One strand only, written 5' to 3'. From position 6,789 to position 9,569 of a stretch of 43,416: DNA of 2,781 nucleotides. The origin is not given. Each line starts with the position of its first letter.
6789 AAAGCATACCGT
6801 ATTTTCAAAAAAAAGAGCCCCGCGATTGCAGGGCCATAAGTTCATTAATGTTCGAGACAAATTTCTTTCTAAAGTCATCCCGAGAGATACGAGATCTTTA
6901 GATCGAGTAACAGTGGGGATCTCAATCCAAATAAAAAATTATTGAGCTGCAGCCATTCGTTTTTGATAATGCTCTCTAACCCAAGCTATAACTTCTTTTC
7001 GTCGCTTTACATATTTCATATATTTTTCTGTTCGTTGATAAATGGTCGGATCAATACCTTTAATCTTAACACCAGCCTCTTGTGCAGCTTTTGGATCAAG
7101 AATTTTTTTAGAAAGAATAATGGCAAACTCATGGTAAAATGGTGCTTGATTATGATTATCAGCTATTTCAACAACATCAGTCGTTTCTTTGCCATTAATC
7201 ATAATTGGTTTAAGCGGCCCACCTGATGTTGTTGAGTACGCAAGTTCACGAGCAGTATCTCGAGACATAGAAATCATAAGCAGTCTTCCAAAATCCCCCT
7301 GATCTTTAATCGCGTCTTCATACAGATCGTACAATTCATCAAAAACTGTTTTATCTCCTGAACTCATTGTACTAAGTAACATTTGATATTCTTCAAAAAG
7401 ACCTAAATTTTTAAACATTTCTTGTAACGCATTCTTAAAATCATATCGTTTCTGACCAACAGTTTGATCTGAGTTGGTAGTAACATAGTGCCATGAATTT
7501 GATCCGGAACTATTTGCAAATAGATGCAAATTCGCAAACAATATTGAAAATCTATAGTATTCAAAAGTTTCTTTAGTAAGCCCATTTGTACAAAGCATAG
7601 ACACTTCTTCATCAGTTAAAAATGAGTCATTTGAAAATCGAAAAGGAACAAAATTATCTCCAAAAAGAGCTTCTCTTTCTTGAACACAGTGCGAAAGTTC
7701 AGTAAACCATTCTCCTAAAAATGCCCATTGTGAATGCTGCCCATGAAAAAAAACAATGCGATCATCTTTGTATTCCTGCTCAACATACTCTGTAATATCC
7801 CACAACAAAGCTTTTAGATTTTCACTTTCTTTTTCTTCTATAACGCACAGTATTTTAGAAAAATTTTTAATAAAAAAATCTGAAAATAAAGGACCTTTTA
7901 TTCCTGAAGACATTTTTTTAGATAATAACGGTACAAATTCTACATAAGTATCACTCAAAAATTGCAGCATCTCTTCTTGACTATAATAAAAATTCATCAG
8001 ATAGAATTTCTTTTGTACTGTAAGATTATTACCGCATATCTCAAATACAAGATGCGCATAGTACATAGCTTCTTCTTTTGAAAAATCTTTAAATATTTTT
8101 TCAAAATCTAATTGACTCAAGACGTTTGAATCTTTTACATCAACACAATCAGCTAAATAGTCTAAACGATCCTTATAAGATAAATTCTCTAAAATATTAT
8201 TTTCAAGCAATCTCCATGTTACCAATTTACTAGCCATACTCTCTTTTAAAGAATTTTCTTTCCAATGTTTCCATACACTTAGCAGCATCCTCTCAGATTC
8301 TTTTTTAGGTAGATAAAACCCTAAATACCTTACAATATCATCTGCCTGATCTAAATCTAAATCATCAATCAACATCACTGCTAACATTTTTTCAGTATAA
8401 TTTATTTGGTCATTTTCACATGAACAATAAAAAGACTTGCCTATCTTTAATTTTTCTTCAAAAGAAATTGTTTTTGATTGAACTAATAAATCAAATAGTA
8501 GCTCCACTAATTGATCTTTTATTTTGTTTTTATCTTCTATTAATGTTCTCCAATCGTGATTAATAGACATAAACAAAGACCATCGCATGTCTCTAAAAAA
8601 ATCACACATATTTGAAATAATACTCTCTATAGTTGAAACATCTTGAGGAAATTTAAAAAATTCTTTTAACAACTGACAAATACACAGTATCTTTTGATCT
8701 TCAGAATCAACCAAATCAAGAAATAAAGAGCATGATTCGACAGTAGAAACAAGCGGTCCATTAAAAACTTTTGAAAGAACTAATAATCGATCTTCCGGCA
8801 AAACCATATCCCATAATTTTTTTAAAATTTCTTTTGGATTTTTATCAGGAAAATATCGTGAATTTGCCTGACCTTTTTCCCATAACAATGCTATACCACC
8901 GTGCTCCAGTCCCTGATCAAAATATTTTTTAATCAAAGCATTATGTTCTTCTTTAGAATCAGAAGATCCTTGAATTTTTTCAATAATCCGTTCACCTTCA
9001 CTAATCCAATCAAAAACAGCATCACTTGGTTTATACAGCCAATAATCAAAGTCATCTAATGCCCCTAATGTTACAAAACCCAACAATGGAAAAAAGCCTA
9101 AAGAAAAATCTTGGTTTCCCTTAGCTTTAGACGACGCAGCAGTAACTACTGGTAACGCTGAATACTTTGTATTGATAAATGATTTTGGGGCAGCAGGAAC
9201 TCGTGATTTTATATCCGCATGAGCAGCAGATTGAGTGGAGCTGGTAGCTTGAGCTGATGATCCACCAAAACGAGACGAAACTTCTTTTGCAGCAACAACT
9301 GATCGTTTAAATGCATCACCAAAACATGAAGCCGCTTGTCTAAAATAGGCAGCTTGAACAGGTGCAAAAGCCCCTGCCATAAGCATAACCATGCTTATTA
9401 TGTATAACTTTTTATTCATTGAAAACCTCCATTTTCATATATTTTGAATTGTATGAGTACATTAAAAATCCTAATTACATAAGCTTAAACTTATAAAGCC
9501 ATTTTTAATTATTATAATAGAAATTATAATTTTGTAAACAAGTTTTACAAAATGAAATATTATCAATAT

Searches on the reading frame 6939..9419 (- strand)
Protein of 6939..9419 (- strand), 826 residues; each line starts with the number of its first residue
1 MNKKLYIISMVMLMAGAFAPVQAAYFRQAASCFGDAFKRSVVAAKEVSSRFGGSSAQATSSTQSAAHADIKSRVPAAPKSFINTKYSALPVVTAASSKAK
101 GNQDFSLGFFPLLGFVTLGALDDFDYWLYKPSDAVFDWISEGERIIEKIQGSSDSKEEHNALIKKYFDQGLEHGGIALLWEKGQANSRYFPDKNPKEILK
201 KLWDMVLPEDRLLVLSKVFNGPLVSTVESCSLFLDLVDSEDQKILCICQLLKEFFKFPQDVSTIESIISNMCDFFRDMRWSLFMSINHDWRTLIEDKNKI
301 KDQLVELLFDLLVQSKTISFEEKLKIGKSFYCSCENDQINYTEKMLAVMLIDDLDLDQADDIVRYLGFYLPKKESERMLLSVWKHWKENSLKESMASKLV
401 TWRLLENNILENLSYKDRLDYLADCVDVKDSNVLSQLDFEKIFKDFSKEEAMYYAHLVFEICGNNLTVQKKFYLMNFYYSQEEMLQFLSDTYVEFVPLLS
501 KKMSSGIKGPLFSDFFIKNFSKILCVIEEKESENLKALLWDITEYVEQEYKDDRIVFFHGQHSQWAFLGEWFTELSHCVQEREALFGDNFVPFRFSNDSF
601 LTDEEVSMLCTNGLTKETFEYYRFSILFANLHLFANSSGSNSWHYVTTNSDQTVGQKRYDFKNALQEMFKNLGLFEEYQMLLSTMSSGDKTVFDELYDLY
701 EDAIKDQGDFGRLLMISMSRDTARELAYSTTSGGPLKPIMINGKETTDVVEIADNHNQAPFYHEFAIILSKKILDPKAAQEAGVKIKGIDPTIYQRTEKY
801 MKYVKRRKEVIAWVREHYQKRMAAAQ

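Call 8: search_protein_families(library=pfam, proteins=[window:6939-9419:-])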
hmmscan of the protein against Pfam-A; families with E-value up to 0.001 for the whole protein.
window:6939-9419:- (826 aa): 0 families

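Call 10: find_encoding_contigs(protein=window:6939-9419:-, flank=3000, max_places=10)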
Protein window:6939-9419:- (826 aa): 3 contigs read that carry it; 2 places shown.
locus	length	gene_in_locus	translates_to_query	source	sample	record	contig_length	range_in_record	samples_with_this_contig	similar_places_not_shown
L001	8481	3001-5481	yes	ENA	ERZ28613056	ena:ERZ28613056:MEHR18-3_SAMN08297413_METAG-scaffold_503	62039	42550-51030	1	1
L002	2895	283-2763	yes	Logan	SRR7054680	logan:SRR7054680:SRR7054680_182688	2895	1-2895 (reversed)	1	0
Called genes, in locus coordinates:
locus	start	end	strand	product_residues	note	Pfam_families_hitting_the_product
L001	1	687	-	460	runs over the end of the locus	PF02878:PGM_PMM_I, PF02879:PGM_PMM_II, PF02880:PGM_PMM_III, PF00408:PGM_PMM_IV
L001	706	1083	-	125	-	-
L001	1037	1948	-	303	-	-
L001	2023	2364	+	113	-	-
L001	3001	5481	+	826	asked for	-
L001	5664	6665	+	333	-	PF00579:tRNA-synt_1b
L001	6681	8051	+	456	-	PF00875:DNA_photolyase, PF03441:FAD_binding_7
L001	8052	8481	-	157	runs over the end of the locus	PF03073:TspO_MBR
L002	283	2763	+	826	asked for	-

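Call 16: find_homologous_proteins(query=window:6939-9419:-, max_evalue=0.00001)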
Query window:6939-9419:- (826 aa): 1 proteins with E <= 0.00001 among 8000 candidates.
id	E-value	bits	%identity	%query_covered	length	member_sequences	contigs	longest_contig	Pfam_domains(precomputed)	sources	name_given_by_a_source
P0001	0.0e+0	1880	100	100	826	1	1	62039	-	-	-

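Call 38: search_protein_families(library=ncbifam, proteins=[window:6939-9419:-], max_evalue=1)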
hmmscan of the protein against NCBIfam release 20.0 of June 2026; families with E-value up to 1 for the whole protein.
window:6939-9419:- (826 aa): 0 families

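Call 39: search_protein_families(library=phrogs, proteins=[window:6939-9419:-], max_evalue=1)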
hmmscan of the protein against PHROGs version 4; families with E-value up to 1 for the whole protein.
window:6939-9419:- (826 aa): 2 families
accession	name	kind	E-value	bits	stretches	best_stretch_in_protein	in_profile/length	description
phrog_33776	-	unknown function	0.15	13.6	0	690-711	58-79/102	-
phrog_21572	-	unknown function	0.28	12.6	0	376-449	35-106/125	-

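Call 102: search_protein_representatives(protein=window:6939-9419:-)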
Query: 826 residues. Proteins with E-value up to 0.001 (for the whole library): 92; up to 1e-10: 74; up to 1e-30: 48. The best 92 are listed.
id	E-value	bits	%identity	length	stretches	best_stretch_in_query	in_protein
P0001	0.0e+00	1879.7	100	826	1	1-826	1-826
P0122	3.9e-65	236.9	45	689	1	532-821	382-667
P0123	1.4e-62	228.5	39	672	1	441-820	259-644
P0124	1.7e-60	221.6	38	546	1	421-813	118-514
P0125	5.0e-59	216.7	41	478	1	511-819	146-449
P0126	5.5e-57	210.0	36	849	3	509-788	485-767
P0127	7.3e-57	209.6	34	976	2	408-801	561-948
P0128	1.5e-54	201.9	33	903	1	333-803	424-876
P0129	3.6e-54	200.7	37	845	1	441-789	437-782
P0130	6.4e-52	193.2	43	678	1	508-812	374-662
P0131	2.9e-51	191.0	36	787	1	449-824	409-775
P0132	2.2e-50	188.1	31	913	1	268-822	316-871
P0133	3.4e-50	187.5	33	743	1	407-790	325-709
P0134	5.8e-50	186.8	41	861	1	493-789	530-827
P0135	9.9e-49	182.7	35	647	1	497-823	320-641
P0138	1.7e-48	181.9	38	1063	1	510-822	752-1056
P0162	2.1e-36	141.9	33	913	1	508-815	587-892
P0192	9.1e-13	63.7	29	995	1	533-789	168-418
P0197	2.9e-08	48.8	31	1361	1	542-759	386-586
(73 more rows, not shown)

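Call 103: search_protein_families(library=pfam, proteins=[P0122, P0123, P0126, P0127, P0128, P0132, P0138, P0162, P0197, P0192], max_evalue=0.001)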
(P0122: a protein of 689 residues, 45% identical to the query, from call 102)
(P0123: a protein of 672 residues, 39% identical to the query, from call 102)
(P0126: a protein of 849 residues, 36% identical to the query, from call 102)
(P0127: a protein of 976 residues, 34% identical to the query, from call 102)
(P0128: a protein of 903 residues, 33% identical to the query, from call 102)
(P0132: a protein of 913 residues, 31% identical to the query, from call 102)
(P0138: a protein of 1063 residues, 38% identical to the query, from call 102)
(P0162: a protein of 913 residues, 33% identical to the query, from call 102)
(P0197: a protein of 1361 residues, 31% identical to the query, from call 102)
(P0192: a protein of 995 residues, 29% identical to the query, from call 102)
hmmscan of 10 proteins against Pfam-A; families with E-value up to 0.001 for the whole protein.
P0122 (689 aa): 0 families

P0123 (672 aa): 0 families

P0126 (849 aa): 0 families

P0127 (976 aa): 0 families

P0128 (903 aa): 0 families

P0132 (913 aa): 0 families

P0138 (1063 aa): 0 families

P0162 (913 aa): 0 families

P0197 (1361 aa): 2 families
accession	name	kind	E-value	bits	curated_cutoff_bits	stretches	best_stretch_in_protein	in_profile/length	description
PF03372.29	Exo_endo_phos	-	2.2e-14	54.1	24.5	1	739-983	2-225/225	Endonuclease/Exonuclease/phosphatase family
PF22669.2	Exo_endo_phos2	-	0.00083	19.4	27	0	833-910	115-198/288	Endonuclease/Exonuclease/phosphatase family 2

P0192 (995 aa): 5 families
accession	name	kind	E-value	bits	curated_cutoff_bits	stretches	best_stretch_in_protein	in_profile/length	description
PF12796.13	Ank_2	-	7e-51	171.2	27.3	6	642-726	4-84/90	Ankyrin repeats (3 copies)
PF00023.36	Ank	-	9.6e-40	132.8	21.1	1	762-794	1-33/33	Ankyrin repeat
PF13637.12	Ank_4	-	6.8e-36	121.9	22.7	4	739-783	6-50/50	Ankyrin repeats (many copies)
PF13606.12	Ank_3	-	2.2e-28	95.2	22.3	0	762-790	1-29/30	Ankyrin repeat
PF13857.12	Ank_5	-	3.4e-19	69.2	27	1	621-672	1-53/56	Ankyrin repeats (many copies)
